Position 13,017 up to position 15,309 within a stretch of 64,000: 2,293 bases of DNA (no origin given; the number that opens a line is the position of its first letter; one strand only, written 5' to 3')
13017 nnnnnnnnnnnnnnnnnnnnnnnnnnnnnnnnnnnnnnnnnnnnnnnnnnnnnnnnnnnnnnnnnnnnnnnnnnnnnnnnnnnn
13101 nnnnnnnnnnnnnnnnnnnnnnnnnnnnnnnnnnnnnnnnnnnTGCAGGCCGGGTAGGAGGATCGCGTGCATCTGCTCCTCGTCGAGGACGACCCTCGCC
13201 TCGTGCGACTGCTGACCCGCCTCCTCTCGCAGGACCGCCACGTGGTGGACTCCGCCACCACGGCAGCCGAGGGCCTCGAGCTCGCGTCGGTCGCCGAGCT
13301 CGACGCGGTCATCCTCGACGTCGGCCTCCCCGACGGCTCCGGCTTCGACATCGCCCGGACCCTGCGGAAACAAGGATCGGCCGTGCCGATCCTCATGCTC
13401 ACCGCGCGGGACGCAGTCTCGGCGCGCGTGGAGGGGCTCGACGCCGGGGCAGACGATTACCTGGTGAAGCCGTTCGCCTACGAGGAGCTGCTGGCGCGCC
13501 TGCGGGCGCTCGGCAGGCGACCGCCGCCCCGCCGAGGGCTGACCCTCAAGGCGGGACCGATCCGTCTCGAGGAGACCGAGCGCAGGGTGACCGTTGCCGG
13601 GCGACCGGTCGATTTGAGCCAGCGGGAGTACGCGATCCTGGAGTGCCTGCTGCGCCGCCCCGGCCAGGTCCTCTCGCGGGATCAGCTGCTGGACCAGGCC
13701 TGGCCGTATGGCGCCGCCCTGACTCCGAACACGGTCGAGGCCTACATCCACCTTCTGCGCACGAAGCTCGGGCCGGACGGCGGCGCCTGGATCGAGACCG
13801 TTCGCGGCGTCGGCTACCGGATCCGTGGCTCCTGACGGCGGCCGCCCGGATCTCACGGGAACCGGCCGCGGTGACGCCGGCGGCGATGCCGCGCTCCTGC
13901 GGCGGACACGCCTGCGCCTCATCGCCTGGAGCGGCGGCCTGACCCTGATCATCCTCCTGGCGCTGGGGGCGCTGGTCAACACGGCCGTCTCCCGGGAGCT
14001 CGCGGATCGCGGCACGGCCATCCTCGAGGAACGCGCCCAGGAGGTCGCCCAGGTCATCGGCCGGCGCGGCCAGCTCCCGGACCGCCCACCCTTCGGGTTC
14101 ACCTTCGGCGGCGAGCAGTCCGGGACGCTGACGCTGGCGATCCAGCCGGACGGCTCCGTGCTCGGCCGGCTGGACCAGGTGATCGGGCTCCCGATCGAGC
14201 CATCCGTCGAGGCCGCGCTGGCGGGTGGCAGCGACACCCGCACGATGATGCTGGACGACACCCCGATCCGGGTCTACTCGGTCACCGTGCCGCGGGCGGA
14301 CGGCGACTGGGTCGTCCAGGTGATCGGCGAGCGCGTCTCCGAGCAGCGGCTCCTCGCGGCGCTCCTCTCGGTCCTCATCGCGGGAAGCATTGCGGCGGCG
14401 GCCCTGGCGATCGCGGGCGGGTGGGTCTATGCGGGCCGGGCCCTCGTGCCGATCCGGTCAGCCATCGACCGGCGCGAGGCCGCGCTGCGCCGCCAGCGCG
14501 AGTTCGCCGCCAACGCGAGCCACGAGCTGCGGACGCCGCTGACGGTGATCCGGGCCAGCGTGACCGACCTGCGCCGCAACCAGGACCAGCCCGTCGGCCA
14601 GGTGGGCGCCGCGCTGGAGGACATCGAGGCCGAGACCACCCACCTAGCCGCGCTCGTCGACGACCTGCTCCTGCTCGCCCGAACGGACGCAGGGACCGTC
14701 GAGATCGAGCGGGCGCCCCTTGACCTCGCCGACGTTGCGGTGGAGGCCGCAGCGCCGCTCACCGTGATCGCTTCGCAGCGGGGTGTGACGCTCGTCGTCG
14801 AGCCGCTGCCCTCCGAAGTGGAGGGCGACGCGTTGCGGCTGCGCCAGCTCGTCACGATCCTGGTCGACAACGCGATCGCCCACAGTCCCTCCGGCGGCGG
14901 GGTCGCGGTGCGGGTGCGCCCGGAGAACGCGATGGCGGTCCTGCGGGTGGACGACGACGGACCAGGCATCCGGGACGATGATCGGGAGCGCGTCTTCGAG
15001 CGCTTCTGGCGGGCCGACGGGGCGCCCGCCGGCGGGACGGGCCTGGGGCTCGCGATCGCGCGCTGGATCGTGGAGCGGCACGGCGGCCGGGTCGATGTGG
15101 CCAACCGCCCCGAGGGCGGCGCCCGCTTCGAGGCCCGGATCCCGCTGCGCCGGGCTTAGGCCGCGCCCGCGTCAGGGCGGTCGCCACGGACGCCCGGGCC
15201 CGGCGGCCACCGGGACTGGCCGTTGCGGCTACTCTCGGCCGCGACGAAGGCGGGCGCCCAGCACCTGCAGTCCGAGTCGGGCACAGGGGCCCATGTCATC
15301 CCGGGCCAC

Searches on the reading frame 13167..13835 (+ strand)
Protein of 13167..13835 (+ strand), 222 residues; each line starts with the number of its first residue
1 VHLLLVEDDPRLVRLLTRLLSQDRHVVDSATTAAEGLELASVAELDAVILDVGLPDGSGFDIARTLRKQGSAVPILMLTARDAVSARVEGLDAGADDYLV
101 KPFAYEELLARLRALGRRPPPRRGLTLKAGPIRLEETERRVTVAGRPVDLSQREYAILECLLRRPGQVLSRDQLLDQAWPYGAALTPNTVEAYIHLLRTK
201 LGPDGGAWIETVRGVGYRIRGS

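Call 5: search_protein_families(library=pfam, proteins=[window:13167-13835:+])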
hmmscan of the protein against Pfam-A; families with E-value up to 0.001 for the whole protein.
window:13167-13835:+ (222 aa): 2 families
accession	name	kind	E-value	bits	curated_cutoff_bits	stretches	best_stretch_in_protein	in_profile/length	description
PF00072.30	Response_reg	-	3.7e-27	95.1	30.2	1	4-112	2-110/111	Response regulator receiver domain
PF00486.34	Trans_reg_C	-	9.3e-25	87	26.2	1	145-219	1-77/77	Transcriptional regulatory protein, C terminal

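Call 35: search_solved_structures(query=window:13167-13835:+, max_evalue=1e-20)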
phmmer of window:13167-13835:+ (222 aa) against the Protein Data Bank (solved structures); distinct sequences matched with E-value up to 1e-20: 41.
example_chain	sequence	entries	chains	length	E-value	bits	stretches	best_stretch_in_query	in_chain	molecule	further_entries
8jo2_H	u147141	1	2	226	7.7e-41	143.4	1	1-219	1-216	DNA-binding transcriptional regulator BasR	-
4s04_A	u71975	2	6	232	8.5e-41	143.3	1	1-219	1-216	DNA-binding transcriptional regulator BasR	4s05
9ji3_J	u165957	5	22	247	8.9e-41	143.2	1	3-220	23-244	DNA-binding response regulator | Possible two component system response transcriptional positive regulator PhoP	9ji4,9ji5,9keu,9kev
3r0j_A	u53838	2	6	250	9.3e-41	143.2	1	3-220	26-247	POSSIBLE TWO COMPONENT SYSTEM RESPONSE TRANSCRIPTIONAL POSITIVE REGULATOR PHOP | Response regulator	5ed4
1ys6_A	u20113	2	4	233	1.3e-39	139.4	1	3-220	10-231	Transcriptional regulatory protein prrA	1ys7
1kgs_A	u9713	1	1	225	1.9e-38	135.6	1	2-220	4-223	DNA BINDING RESPONSE REGULATOR D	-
3q9s_A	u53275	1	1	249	4.7e-37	131.1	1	2-215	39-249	DNA-binding response regulator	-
7lz9_A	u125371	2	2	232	4.9e-37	131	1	1-219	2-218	Putative two-component system response regulator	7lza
9ket_J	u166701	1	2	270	3.8e-36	128.1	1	44-220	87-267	Possible two component system response transcriptional positive regulator PhoP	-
2oqr_A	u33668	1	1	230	1.7e-35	126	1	3-221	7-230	Sensory transduction protein regX3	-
9dvt_R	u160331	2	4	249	6.2e-34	120.9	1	3-219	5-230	DNA-binding dual master transcriptional regulator RpaA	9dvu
2gwr_A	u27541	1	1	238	9.3e-34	120.3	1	2-218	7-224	DNA-binding response regulator mtrA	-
4kfc_A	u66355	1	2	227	1.1e-32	116.8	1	2-219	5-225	KDP operon transcriptional regulatory protein KdpE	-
4kny_A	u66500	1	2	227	1.8e-32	116.1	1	2-219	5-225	KDP operon transcriptional regulatory protein KdpE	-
6lgq_D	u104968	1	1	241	2.1e-32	115.9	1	2-219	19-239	DNA-binding response regulator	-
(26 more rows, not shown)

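Call 36: search_protein_families(library=ncbifam, proteins=[window:13167-13835:+], max_evalue=0.00001)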
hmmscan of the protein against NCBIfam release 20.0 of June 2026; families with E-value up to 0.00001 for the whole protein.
window:13167-13835:+ (222 aa): 88 families (the best 25 are shown)
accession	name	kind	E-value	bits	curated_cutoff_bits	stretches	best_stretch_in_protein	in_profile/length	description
NF041734.1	resp_reg_RppA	equivalog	9.4e-60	201.8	250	1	1-219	1-227/229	two-component system response regulator RppA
NF007928.2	PRK10643.1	equivalog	3.2e-56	190.4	330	1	1-218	1-215/216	two-component system response regulator PmrA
TIGR02154.1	PhoB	equivalog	2.2e-51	174.4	296.2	1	2-219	4-225/226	phosphate regulon transcriptional regulator PhoB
TIGR01387.1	cztR_silR_copR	subfamily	1.5e-50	171.8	279.2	1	3-218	1-217/218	heavy metal response regulator transcription factor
NF008296.0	PRK11083.1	equivalog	9.3e-50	169.1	273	1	2-220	5-226/228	two-component system response regulator CreB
NF012023.0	PRK15479.1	equivalog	4.9e-47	160.3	337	1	1-219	1-217/224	transcriptional regulator TctD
NF007663.1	PRK10336.1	equivalog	5.7e-47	160.3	345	1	1-219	1-216/219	quorum sensing response regulator transcription factor QseB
NF040689.1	MtrAB_MtrA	equivalog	8.9e-47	159.2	300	1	4-219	2-218/219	MtrAB system response regulator MtrA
NF045991.1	RespRegCtrARhodob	equivalog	1.1e-44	152.9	350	1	1-220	1-222/224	response regulator transcription factor CtrA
NF007346.1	PRK09836.1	equivalog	1.2e-44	152.8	420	1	1-218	1-220/227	copper/silver response regulator transcription factor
NF045944.1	ResRegRpaBCyano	equivalog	4.9e-44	150.4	330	1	4-219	1-227/229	response regulator transcription factor RpaB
NF045914.1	RespRegNblR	equivalog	1.5e-42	145.8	300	1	2-221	8-227/228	response regulator transcription factor NblR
NF041733.1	resp_reg_CseB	equivalog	9.8e-42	142.9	350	1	2-220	2-227/228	two-component system response regulator CseB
NF053854.1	RespRegPhoBBctds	equivalog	1e-41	142.8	270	1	3-219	1-224/225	two-component system response regulator PhoB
NF008567.0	PRK11517.1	equivalog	2e-40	138.6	353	1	1-220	1-219/223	response regulator transcription factor HprR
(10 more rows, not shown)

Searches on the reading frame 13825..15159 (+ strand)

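Call 5: search_protein_families(library=pfam, proteins=[window:13825-15159:+])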
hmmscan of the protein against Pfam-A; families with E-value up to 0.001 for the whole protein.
window:13825-15159:+ (444 aa): 2 families
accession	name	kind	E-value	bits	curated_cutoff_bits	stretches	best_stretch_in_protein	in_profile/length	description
PF02518.31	HATPase_c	-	2.4e-28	99.2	26.4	1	334-442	1-110/111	Histidine kinase-, DNA gyrase B-, and HSP90-like ATPase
PF00512.31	HisKA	-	9.7e-15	54.8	26.9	1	224-290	2-66/66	His Kinase A (phospho-acceptor) domain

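Call 36: search_protein_families(library=ncbifam, proteins=[window:13825-15159:+], max_evalue=0.00001)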
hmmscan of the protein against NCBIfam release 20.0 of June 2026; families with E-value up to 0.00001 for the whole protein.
window:13825-15159:+ (444 aa): 74 families (the best 25 are shown)
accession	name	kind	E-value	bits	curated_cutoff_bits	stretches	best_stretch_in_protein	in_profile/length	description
TIGR01386.1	cztS_silS_copS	subfamily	3.2e-51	174.7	292.55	1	213-440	230-457/457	heavy metal sensor histidine kinase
NF041735.1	hist_kin_RppB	equivalog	1.1e-48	166.2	400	1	168-440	166-438/438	two-component system sensor histidine kinase RppB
TIGR02966.1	phoR_proteo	equivalog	5.6e-47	160.4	334.2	1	216-438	106-332/333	phosphate regulon sensor histidine kinase PhoR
NF046044.1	PnpS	equivalog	1.2e-45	156.2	400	1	223-440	169-390/390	two-component system histidine kinase PnpS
NF040691.1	MtrAB_MtrB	equivalog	8.2e-43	147.2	450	1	211-442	258-493/507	MtrAB system histidine kinase MtrB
NF033092.0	HK_WalK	equivalog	1.4e-40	139.5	725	1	218-440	366-593/594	cell wall metabolism sensor histidine kinase WalK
NF012163.2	BaeS_SmeS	equivalog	1.1e-39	136.7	500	1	222-436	238-453/457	sensor histidine kinase efflux regulator BaeS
NF047465.1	hybrid_HK_LvrA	exception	1.2e-39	136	1200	1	225-442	203-423/819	hybrid histidine kinase/response regulator LvrA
NF041880.1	EPS_EpsF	equivalog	2.4e-38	131.9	900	1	199-425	249-475/492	response regulator EpsF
NF007837.0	PRK10549.1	equivalog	1.8e-37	129.1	603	1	223-443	239-460/466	envelope stress sensor histidine kinase BaeS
NF008312.0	PRK11100.1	equivalog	1.3e-36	126.5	356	1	229-441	261-474/477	two-component system sensor histidine kinase CreC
NF007664.1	PRK10337.1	equivalog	1.2e-34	119.7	475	1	214-434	220-437/442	quorum sensing histidine kinase QseC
TIGR02956.1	TMAO_torS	equivalog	1.2e-32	113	676.5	1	216-443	456-684/967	TMAO reductase system sensor histidine kinase/response regulator TorS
NF007898.0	PRK10604.1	equivalog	2.2e-32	112.8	478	1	220-442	208-424/433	two-component system sensor histidine kinase RstB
NF008025.0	PRK10755.1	equivalog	2.6e-32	111.9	314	1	214-433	133-348/362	two-component system sensor histidine kinase PmrB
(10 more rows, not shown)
